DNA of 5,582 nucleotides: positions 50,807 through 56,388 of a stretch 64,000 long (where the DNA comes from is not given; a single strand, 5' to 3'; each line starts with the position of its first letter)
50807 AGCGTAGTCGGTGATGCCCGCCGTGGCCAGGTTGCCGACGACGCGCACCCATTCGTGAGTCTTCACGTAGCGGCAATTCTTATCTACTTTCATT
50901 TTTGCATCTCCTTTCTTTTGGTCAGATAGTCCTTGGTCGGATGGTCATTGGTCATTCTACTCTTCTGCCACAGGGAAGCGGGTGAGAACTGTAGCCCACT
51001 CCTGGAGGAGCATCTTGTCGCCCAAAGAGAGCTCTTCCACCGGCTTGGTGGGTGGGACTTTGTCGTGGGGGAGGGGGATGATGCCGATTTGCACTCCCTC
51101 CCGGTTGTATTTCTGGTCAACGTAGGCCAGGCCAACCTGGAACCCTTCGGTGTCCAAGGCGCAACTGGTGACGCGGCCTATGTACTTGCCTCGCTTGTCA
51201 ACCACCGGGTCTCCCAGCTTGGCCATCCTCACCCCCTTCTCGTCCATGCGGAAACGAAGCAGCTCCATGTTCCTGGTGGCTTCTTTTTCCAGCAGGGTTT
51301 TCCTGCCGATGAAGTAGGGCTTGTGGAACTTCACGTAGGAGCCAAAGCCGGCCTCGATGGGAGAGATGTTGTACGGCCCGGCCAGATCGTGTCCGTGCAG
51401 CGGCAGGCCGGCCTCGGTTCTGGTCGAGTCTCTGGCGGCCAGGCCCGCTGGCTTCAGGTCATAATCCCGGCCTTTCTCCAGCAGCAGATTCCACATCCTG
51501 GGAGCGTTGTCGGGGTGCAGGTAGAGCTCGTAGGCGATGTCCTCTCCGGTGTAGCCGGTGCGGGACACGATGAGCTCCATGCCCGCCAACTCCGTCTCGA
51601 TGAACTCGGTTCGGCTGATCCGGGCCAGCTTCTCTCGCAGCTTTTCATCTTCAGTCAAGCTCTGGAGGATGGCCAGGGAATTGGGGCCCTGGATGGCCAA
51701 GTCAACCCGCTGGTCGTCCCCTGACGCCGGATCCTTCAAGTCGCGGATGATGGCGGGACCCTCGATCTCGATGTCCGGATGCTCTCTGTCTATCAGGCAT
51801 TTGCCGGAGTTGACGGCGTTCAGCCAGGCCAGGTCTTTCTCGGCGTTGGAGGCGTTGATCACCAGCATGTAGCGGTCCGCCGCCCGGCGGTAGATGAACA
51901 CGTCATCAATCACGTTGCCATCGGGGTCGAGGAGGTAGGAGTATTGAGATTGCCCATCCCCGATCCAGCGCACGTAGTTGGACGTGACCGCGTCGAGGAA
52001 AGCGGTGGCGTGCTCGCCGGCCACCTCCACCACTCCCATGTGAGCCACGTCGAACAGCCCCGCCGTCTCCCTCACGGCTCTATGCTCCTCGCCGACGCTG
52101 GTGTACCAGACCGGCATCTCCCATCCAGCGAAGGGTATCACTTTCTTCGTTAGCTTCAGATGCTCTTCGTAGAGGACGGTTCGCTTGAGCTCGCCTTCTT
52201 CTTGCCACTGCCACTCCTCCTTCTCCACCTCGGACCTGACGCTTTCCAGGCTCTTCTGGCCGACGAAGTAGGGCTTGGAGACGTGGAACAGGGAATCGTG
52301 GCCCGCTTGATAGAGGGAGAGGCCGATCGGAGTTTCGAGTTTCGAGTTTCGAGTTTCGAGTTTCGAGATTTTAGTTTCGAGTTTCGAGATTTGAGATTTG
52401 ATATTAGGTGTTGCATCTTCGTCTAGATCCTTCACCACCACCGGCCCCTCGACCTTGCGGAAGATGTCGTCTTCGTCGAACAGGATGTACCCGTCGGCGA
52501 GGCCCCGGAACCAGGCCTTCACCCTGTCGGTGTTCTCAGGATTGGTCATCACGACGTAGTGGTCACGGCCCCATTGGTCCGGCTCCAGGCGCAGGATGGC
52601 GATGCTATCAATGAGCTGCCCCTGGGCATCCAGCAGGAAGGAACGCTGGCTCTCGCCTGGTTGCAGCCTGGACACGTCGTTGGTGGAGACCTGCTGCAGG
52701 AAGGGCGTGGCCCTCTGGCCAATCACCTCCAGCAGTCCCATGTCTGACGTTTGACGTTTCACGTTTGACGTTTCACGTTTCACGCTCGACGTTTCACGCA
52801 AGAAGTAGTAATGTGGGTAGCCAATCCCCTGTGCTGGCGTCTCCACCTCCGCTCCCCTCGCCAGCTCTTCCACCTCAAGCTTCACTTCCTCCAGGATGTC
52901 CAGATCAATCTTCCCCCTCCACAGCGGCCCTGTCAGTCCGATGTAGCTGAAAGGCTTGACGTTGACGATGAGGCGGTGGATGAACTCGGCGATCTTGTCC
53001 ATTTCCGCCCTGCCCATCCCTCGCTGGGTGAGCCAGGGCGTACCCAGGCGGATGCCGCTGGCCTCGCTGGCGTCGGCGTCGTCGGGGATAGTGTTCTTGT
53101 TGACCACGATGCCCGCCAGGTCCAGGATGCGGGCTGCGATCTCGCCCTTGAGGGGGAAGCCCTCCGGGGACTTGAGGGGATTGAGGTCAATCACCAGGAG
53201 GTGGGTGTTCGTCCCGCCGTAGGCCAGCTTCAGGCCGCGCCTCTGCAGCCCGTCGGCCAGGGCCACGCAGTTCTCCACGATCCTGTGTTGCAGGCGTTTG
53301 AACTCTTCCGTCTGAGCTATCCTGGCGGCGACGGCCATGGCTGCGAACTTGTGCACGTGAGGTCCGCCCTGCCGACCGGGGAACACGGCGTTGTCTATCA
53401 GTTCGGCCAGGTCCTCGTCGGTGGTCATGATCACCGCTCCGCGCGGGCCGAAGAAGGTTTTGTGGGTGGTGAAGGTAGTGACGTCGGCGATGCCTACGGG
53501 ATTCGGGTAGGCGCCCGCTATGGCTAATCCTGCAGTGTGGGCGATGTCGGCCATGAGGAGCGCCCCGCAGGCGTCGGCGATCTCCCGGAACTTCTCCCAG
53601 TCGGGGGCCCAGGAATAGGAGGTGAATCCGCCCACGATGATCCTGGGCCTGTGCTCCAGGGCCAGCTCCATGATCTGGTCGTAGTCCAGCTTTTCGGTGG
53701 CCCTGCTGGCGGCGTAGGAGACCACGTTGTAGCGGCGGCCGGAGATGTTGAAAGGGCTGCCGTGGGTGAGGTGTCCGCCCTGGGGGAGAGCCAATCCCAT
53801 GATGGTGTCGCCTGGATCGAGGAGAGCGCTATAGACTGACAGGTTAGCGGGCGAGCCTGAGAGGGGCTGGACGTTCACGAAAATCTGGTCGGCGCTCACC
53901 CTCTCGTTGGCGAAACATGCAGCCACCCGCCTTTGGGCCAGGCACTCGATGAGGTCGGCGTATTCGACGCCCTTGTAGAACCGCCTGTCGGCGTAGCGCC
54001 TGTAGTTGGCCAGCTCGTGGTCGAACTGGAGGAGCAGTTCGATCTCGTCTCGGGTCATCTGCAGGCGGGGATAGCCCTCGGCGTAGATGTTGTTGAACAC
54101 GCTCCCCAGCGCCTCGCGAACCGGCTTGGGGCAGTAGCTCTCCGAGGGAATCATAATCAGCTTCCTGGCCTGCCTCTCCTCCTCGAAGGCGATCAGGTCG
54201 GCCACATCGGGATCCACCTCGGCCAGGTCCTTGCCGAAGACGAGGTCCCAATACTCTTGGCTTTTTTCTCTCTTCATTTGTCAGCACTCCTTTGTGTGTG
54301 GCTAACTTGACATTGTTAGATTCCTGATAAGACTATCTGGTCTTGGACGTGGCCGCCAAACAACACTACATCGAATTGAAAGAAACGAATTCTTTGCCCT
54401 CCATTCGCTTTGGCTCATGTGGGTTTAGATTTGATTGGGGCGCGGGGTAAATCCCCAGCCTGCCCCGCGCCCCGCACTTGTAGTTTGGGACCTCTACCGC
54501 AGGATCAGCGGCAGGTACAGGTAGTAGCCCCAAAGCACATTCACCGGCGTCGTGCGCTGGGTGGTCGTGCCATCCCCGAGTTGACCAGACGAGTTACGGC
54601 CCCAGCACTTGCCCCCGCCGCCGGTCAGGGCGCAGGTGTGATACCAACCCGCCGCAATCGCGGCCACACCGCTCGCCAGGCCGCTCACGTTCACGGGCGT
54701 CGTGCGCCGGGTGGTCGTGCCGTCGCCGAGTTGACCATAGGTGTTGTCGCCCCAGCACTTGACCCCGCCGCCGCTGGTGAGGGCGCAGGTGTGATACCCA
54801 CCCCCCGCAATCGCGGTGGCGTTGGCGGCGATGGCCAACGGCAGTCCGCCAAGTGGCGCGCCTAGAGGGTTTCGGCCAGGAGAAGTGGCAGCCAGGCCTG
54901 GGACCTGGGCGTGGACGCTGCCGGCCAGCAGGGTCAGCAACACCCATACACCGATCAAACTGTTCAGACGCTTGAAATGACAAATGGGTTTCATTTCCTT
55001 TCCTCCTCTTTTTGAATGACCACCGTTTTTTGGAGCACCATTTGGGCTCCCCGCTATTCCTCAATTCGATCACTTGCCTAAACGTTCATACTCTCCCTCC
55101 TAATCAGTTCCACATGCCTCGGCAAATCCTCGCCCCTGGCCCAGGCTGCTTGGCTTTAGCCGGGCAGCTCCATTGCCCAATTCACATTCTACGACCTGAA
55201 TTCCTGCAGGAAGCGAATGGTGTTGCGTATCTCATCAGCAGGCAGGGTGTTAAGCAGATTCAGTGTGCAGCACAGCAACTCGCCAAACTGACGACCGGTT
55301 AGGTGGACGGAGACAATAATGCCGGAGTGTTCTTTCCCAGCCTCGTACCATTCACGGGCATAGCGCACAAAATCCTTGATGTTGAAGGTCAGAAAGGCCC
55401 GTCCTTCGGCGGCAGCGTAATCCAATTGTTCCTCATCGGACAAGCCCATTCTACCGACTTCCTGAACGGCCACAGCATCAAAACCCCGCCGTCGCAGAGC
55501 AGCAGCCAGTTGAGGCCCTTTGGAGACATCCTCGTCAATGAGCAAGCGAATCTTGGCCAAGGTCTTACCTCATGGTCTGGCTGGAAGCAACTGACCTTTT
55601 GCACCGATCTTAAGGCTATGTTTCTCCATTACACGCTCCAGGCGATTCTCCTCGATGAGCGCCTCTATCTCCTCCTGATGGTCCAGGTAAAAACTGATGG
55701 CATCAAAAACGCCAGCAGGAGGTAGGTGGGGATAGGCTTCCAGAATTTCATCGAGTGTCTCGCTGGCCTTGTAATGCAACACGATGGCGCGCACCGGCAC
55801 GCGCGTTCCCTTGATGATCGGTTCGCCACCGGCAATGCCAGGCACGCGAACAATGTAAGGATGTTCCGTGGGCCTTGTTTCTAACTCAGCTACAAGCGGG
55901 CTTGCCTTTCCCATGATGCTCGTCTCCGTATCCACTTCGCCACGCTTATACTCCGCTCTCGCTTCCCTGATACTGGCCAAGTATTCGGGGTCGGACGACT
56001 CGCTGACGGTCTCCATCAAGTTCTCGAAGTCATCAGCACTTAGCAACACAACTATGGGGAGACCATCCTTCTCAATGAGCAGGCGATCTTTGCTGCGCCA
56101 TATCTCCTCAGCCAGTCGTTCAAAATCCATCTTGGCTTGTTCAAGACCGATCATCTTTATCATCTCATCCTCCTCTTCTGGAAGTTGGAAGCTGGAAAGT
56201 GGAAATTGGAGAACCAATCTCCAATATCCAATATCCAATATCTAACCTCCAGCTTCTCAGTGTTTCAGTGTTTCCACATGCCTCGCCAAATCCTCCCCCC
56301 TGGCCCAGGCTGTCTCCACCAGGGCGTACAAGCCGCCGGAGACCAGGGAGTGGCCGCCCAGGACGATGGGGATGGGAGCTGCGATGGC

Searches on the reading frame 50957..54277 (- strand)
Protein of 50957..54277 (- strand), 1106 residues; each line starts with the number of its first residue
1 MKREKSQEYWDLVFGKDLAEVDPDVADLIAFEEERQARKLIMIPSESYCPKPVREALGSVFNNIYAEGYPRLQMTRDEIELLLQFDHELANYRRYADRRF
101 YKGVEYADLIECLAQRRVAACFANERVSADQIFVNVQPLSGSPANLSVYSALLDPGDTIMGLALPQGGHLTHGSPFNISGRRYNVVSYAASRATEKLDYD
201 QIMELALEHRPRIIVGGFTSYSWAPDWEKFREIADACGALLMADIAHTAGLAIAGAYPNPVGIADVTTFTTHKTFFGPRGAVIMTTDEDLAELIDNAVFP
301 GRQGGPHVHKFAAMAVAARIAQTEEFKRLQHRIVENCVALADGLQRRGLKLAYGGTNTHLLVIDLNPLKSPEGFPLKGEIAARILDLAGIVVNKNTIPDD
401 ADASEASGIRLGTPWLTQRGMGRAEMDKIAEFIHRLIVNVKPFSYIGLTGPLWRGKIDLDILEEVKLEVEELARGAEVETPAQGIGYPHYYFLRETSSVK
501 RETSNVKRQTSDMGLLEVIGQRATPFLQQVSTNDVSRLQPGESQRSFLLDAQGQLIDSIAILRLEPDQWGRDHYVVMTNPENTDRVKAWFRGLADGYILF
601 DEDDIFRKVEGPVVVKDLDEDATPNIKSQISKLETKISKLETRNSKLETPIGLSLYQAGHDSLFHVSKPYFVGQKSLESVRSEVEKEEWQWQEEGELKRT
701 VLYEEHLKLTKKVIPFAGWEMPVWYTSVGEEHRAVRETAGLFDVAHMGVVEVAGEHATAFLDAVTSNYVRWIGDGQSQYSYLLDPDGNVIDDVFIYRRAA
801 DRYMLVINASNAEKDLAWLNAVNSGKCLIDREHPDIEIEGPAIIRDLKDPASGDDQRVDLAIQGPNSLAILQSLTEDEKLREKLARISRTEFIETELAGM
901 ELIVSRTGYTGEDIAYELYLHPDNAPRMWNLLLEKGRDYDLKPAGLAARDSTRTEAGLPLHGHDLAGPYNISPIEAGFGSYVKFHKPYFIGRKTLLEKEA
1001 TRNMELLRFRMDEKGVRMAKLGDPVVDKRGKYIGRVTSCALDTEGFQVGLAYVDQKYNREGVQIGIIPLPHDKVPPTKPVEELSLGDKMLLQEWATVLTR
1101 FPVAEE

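Call 79: search_protein_families(library=pfam, proteins=[window:50957-54277:-])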
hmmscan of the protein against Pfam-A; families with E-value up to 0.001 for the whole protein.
window:50957-54277:- (1106 aa): 3 families
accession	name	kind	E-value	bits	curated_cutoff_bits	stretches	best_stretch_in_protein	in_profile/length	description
PF00464.25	SHMT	-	8.5e-120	400.4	27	2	95-433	52-399/399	Serine hydroxymethyltransferase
PF01571.26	GCV_T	-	5.4e-89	298.3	25.6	2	702-979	1-253/255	Aminomethyltransferase folate-binding domain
PF00155.27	Aminotran_1_2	-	0.00016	21.4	19.7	1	118-398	56-336/361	Aminotransferase class I and II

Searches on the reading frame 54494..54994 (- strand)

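Call 79: search_protein_families(library=pfam, proteins=[window:54494-54994:-])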
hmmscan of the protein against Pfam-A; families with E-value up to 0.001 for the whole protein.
window:54494-54994:- (166 aa): 4 families
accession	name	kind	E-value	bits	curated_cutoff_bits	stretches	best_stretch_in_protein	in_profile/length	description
PF25390.1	WD40_RLD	-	7e-24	85.3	150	1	57-153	195-292/363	RCC1-like domain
PF00415.24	RCC1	-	3.7e-19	69.5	21.7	2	80-123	6-50/50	Regulator of chromosome condensation (RCC1) repeat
PF13540.12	RCC1_2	-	8.7e-19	67.2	22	2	60-88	2-30/30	Regulator of chromosome condensation (RCC1) repeat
PF25384.1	Alsin_RLD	-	0.00035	20.4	100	1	78-144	244-312/405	Alsin RCC1-like domain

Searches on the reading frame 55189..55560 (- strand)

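Call 79: search_protein_families(library=pfam, proteins=[window:55189-55560:-])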
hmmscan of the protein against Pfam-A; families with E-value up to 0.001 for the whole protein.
window:55189-55560:- (123 aa): 1 family
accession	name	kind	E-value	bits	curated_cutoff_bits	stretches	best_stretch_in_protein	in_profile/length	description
PF18480.7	DUF5615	-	6.9e-16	58.5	23.8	1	5-96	2-85/110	Domain of unknown function (DUF5615)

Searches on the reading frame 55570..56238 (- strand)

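Call 79: search_protein_families(library=pfam, proteins=[window:55570-56238:-])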
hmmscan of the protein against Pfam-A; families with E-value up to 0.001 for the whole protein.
window:55570-56238:- (222 aa): 2 families
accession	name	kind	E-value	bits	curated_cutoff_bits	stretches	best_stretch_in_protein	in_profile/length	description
PF04255.20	DUF433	-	1.2e-17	63.9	23.6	1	129-184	1-56/56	Protein of unknown function (DUF433)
PF02604.26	PhdYeFM_antitox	-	2e-07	31.1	29.8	1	30-100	4-74/74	Antitoxin Phd_YefM, type II toxin-antitoxin system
